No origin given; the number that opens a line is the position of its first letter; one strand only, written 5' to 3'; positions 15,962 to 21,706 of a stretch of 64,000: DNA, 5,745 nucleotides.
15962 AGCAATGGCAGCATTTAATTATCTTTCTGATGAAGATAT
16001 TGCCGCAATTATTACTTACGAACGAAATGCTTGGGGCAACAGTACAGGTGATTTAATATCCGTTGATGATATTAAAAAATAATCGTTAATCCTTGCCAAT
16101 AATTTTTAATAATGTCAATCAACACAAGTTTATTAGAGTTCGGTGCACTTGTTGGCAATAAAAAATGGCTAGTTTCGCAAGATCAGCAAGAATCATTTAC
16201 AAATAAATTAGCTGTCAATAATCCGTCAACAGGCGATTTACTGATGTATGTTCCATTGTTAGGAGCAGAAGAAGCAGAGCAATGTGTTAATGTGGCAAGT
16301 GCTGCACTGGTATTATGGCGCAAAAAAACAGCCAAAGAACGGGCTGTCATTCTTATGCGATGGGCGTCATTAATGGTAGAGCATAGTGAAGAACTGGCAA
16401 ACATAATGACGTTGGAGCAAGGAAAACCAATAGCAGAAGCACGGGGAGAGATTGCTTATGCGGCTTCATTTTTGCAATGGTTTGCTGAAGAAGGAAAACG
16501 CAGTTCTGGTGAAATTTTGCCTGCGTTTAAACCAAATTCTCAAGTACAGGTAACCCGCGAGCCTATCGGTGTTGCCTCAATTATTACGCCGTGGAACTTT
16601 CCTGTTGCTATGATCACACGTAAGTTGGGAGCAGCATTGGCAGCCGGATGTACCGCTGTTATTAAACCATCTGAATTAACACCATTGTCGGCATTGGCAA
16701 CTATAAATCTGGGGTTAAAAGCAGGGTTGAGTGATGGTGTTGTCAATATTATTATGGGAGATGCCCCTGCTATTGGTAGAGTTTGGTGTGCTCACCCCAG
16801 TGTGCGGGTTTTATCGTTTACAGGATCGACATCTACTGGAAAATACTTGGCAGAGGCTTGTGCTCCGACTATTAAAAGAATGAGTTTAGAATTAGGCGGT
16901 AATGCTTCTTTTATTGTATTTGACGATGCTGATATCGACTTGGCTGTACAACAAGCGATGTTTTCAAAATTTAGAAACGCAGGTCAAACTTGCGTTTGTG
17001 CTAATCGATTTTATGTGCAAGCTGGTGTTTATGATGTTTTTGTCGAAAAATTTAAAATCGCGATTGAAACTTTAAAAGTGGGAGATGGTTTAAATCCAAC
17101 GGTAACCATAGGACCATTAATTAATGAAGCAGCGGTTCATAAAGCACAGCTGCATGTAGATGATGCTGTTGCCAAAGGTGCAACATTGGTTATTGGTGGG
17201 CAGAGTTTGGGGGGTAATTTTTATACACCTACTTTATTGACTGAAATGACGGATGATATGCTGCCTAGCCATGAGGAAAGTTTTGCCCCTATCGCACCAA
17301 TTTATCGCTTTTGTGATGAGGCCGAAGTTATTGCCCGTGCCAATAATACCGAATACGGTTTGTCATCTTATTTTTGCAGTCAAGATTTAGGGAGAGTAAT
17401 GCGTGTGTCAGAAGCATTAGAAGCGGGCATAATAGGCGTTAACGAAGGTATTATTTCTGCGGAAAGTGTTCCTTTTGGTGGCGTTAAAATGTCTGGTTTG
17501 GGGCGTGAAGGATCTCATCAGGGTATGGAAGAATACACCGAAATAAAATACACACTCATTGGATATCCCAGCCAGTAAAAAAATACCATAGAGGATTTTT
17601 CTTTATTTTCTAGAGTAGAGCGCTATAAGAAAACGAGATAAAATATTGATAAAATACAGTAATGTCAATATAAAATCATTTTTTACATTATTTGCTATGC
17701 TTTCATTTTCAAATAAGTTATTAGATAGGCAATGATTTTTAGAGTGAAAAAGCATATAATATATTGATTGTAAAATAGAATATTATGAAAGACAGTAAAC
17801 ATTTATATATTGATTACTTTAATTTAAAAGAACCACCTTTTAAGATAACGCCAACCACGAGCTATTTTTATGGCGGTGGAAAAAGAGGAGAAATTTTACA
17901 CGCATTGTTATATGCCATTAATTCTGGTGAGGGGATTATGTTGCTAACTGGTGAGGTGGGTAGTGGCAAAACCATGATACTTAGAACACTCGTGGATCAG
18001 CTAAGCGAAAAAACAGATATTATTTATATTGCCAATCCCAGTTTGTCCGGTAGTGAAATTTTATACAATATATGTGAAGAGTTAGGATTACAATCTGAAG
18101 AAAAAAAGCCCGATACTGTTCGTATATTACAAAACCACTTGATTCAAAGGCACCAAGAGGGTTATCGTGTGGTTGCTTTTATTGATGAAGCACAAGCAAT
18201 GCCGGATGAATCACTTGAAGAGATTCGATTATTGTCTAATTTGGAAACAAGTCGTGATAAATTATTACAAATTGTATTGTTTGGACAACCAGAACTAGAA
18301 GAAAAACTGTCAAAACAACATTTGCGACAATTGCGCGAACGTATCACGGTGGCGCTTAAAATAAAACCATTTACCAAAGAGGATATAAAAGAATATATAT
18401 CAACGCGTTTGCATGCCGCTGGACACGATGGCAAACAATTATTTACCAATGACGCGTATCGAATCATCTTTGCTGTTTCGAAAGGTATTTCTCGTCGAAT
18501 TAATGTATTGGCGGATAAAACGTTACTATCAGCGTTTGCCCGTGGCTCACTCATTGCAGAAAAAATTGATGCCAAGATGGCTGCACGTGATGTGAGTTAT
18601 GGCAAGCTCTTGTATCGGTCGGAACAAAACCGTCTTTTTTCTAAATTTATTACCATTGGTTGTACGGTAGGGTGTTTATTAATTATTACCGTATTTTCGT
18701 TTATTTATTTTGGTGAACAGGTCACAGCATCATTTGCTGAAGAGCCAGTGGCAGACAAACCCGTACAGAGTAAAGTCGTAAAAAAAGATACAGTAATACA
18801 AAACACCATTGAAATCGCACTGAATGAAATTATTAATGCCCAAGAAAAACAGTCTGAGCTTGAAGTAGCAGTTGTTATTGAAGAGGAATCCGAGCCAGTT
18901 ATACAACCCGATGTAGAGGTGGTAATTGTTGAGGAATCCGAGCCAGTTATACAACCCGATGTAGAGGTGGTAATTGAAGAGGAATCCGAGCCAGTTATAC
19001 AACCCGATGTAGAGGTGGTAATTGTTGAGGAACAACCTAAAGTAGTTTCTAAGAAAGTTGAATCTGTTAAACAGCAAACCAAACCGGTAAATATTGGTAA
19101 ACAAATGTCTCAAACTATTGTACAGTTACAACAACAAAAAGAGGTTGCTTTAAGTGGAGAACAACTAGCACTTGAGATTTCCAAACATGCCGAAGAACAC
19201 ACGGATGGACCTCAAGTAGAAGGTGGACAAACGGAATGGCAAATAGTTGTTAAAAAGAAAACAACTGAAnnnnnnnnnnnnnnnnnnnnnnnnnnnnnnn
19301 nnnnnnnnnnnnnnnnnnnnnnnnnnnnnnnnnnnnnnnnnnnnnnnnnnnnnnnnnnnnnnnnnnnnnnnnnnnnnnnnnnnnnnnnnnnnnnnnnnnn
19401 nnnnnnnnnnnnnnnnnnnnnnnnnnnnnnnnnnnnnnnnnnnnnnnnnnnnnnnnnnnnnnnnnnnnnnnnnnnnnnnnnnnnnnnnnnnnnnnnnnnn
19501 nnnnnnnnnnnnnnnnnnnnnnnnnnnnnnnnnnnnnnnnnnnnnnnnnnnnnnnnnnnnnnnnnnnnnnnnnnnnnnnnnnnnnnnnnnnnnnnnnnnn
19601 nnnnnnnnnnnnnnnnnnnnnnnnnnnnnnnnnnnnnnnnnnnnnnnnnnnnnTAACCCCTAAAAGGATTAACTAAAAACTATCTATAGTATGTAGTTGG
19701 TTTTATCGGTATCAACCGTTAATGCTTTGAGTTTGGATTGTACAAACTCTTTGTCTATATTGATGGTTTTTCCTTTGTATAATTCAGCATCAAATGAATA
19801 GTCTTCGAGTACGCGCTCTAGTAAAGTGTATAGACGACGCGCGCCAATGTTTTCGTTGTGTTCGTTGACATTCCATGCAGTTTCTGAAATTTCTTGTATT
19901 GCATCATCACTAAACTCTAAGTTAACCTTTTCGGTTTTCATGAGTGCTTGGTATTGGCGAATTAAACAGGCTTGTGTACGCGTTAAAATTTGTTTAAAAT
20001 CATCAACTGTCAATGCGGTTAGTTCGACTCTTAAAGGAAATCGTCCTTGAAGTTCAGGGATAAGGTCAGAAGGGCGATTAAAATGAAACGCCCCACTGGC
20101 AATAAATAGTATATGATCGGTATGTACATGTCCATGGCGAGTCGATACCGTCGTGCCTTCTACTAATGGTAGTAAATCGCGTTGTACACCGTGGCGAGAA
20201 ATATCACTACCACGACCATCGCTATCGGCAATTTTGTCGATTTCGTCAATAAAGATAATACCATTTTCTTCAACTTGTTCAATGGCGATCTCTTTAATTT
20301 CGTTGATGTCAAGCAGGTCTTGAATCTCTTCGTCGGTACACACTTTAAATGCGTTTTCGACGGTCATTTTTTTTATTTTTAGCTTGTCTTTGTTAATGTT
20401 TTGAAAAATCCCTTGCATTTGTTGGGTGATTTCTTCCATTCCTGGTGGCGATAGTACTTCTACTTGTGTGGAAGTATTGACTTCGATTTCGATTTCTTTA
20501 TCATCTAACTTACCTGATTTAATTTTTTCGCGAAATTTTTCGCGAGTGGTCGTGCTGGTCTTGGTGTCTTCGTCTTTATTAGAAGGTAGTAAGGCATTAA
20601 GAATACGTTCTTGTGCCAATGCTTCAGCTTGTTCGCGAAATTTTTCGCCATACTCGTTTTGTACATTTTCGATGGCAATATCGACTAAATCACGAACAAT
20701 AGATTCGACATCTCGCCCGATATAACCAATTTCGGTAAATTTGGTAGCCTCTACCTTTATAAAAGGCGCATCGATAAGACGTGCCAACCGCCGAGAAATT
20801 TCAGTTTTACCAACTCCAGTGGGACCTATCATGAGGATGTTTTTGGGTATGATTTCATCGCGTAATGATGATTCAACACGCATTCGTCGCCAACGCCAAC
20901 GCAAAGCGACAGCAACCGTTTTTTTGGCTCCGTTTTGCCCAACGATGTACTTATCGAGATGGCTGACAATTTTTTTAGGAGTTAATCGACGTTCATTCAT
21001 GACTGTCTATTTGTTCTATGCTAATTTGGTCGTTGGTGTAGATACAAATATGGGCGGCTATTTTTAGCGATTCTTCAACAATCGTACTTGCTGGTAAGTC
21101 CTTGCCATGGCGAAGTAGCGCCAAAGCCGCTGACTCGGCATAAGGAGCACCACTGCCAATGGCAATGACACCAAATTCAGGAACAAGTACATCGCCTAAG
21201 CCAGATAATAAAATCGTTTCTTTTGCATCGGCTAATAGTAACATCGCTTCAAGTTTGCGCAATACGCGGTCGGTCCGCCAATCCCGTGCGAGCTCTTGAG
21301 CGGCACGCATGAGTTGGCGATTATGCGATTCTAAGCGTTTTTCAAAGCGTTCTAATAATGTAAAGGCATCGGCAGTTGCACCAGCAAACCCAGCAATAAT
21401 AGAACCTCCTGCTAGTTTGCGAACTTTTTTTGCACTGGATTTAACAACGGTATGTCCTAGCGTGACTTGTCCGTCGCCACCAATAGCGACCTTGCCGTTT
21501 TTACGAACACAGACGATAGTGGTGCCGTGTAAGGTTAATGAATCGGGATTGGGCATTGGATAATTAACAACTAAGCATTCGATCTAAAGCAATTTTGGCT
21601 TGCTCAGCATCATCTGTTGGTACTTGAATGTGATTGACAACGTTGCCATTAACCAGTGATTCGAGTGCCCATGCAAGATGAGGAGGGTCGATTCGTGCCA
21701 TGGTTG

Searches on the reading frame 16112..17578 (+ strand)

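Call 65: search_protein_families(library=pfam, proteins=[window:16112-17578:+], max_evalue=0.01)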
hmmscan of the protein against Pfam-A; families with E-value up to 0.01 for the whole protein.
window:16112-17578:+ (488 aa): 1 family
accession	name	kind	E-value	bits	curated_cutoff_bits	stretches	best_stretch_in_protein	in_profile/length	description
PF00171.27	Aldedh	-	3.8e-159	530.6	23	1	31-480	7-460/461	Aldehyde dehydrogenase family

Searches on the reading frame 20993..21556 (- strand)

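Call 65: search_protein_families(library=pfam, proteins=[window:20993-21556:-], max_evalue=0.01)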
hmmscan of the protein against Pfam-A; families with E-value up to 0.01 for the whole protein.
window:20993-21556:- (187 aa): 1 family
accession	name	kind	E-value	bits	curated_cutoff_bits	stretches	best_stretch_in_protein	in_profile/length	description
PF00227.31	Proteasome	-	8.5e-22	78.2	22.4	1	10-181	3-187/189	Proteasome subunit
